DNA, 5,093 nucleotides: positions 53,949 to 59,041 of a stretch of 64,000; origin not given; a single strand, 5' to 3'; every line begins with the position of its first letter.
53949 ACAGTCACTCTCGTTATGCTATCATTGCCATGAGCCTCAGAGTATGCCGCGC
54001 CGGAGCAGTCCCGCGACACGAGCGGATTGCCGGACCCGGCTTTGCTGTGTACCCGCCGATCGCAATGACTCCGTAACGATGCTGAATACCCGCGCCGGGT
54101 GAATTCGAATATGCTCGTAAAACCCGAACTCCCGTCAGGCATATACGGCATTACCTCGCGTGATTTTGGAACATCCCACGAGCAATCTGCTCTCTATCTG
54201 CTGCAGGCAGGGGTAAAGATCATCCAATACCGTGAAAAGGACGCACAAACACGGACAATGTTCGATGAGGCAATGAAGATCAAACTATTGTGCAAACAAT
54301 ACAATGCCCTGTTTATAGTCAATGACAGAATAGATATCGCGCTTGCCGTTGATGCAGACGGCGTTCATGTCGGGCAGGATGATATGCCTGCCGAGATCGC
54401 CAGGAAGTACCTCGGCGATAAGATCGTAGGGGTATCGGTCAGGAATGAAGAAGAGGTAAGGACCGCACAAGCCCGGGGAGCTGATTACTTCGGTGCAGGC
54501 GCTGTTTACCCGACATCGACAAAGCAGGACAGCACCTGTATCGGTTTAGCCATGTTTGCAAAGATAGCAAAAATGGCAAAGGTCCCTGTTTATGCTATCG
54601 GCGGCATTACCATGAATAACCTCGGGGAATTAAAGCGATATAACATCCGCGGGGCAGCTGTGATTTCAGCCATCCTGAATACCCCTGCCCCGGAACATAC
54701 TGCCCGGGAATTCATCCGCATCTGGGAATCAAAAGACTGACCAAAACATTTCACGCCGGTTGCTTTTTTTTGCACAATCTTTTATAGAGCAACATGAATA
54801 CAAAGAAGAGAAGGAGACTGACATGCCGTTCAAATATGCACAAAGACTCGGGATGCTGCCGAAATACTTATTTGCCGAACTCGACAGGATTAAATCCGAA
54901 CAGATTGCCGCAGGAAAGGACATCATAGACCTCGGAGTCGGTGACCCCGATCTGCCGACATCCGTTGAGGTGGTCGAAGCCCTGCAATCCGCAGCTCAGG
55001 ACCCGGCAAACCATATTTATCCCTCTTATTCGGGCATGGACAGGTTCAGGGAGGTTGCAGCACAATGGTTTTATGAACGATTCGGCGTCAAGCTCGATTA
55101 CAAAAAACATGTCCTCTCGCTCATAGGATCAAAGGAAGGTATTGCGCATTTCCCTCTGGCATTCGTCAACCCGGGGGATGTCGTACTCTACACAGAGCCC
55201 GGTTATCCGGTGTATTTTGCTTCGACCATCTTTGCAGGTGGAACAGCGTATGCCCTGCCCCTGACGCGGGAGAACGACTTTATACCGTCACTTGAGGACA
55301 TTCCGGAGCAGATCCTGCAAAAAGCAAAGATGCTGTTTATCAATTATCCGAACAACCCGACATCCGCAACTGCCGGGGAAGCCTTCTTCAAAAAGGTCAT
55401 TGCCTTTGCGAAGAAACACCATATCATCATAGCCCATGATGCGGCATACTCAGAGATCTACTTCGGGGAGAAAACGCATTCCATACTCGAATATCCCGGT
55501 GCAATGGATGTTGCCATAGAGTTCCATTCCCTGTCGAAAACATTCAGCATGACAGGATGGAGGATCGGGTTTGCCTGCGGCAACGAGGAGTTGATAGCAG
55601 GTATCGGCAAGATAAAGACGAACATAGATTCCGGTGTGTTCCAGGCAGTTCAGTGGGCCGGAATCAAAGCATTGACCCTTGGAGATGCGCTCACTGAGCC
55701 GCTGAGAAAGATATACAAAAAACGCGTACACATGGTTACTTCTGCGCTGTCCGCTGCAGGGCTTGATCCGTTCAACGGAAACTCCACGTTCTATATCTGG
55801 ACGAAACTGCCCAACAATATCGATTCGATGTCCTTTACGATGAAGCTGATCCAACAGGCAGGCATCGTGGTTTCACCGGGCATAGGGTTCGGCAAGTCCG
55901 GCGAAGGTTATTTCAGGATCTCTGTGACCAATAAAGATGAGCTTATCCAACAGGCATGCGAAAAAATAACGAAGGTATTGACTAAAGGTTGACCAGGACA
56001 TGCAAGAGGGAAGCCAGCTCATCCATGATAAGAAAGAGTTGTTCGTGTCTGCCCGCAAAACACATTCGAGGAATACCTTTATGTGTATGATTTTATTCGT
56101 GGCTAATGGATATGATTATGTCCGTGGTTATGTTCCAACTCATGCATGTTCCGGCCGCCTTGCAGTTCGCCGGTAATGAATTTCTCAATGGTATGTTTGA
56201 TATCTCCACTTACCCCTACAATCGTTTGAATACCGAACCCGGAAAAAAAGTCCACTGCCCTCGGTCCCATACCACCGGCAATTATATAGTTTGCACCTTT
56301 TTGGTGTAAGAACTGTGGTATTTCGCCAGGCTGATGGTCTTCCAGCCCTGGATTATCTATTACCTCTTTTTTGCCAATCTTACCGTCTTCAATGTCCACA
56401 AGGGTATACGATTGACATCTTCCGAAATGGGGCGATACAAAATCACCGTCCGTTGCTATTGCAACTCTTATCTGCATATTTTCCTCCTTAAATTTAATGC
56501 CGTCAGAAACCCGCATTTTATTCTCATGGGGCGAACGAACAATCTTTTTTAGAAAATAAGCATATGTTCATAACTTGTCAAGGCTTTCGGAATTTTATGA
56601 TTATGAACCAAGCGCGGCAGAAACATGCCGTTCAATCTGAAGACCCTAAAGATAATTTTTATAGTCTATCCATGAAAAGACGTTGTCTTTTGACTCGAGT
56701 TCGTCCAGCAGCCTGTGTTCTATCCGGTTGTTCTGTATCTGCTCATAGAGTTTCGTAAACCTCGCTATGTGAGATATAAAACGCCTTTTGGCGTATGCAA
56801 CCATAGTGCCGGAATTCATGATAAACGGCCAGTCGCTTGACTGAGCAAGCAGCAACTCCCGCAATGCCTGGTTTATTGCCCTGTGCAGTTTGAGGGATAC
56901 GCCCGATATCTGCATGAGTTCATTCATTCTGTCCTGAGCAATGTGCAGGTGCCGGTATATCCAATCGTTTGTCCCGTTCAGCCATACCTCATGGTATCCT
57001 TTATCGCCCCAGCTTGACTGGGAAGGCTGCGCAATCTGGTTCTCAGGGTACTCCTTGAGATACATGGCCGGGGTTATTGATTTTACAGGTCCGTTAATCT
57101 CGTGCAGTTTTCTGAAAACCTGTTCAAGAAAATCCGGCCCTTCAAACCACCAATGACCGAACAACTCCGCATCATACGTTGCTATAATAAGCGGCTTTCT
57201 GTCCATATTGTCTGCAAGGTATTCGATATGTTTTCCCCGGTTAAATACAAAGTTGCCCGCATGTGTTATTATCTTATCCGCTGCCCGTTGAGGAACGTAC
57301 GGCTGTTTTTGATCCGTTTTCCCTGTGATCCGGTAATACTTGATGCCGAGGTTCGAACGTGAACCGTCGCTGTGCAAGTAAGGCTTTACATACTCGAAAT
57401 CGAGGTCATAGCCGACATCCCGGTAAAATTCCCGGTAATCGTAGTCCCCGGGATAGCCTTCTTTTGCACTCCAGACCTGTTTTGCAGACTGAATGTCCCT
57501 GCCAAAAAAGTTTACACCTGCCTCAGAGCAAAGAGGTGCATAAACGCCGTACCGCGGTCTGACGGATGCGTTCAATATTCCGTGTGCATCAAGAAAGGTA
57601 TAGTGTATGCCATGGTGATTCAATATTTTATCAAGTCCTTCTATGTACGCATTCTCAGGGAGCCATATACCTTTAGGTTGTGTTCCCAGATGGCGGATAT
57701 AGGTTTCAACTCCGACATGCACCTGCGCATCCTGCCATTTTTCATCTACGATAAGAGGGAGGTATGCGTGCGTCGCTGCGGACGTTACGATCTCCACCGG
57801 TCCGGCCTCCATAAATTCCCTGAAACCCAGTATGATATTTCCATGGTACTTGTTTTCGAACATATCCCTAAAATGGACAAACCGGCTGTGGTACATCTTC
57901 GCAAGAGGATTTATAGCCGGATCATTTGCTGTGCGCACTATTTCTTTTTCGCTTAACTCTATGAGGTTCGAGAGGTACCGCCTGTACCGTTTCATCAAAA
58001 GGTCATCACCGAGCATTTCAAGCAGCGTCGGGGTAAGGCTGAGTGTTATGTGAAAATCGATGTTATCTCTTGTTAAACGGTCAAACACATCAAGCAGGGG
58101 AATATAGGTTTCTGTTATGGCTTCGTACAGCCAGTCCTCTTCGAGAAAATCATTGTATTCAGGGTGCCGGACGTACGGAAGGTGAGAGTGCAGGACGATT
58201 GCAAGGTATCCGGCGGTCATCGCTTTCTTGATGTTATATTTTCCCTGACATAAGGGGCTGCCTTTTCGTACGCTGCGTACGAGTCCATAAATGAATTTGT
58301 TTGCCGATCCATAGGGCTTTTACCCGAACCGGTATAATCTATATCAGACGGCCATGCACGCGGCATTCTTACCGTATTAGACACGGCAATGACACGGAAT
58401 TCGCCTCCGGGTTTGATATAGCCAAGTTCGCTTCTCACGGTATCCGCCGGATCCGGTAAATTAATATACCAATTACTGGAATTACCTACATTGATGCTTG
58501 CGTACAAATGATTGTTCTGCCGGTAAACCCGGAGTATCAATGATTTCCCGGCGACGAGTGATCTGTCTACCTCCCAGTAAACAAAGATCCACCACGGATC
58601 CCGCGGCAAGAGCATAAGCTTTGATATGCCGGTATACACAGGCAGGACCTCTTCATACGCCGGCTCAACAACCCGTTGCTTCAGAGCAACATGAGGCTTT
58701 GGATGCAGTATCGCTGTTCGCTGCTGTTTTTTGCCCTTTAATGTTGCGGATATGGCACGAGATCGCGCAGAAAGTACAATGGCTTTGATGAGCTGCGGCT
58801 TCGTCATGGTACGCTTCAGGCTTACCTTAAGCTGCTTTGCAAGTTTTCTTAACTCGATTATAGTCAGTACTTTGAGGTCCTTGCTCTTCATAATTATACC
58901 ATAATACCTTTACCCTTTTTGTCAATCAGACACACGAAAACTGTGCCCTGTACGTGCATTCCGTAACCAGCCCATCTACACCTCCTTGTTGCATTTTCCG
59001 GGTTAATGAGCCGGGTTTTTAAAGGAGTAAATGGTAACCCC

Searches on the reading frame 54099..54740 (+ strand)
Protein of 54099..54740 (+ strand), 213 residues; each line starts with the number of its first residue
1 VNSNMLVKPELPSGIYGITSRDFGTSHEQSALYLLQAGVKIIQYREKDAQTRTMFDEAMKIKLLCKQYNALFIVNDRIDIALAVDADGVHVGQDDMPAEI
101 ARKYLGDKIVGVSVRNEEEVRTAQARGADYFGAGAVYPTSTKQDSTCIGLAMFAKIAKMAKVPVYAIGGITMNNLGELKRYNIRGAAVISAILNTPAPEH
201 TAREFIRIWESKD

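Call 43: search_protein_families(library=pfam, proteins=[window:54099-54740:+], max_evalue=0.0001)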
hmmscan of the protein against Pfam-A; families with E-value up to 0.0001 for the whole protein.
window:54099-54740:+ (213 aa): 1 family
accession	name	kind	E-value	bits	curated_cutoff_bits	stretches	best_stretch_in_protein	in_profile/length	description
PF02581.23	TMP-TENI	-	3.5e-63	212.7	27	1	16-192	2-180/180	Thiamine monophosphate synthase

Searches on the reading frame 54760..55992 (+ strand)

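Call 45: search_protein_families(library=pfam, proteins=[window:54760-55992:+], max_evalue=0.0001)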
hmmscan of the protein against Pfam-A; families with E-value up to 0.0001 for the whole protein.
window:54760-55992:+ (410 aa): 1 family
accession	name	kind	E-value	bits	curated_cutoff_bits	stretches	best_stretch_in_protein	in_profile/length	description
PF00155.27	Aminotran_1_2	-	9.1e-60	203.2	19.7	1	53-403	1-361/361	Aminotransferase class I and II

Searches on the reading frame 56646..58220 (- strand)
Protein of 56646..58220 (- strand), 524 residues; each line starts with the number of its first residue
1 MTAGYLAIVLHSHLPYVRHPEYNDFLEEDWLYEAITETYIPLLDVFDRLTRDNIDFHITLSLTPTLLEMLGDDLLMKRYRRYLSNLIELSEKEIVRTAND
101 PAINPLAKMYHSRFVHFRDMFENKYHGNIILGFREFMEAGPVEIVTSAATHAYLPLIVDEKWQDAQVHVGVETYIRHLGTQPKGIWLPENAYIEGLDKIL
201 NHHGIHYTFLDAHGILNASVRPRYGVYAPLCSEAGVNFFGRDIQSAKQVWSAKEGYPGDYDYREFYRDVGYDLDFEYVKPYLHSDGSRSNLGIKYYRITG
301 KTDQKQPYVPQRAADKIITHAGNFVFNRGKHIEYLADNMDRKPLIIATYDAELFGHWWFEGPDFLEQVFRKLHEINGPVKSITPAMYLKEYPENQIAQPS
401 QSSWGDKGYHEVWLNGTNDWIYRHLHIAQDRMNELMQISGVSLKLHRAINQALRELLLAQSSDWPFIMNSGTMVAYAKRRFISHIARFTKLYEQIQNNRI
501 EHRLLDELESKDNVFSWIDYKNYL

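Call 45: search_protein_families(library=pfam, proteins=[window:56646-58220:-], max_evalue=0.0001)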
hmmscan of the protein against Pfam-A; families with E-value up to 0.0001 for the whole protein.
window:56646-58220:- (524 aa): 2 families
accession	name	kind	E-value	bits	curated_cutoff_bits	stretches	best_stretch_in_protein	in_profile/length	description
PF03065.20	Glyco_hydro_57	-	2.8e-38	132.3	21.2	1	7-396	1-287/291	Glycosyl hydrolase family 57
PF09210.16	BE_C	-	3.2e-34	117.8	25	1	424-523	1-101/101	1,4-alpha-glucan branching enzyme, C-terminal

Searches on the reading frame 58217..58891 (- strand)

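Call 45: search_protein_families(library=pfam, proteins=[window:58217-58891:-], max_evalue=0.0001)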
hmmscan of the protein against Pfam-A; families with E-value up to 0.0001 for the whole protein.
window:58217-58891:- (224 aa): 1 family
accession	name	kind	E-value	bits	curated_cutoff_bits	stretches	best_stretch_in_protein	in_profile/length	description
PF16258.11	DUF4912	-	4.3e-23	82.3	29.4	1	90-183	4-114/118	Domain of unknown function (DUF4912)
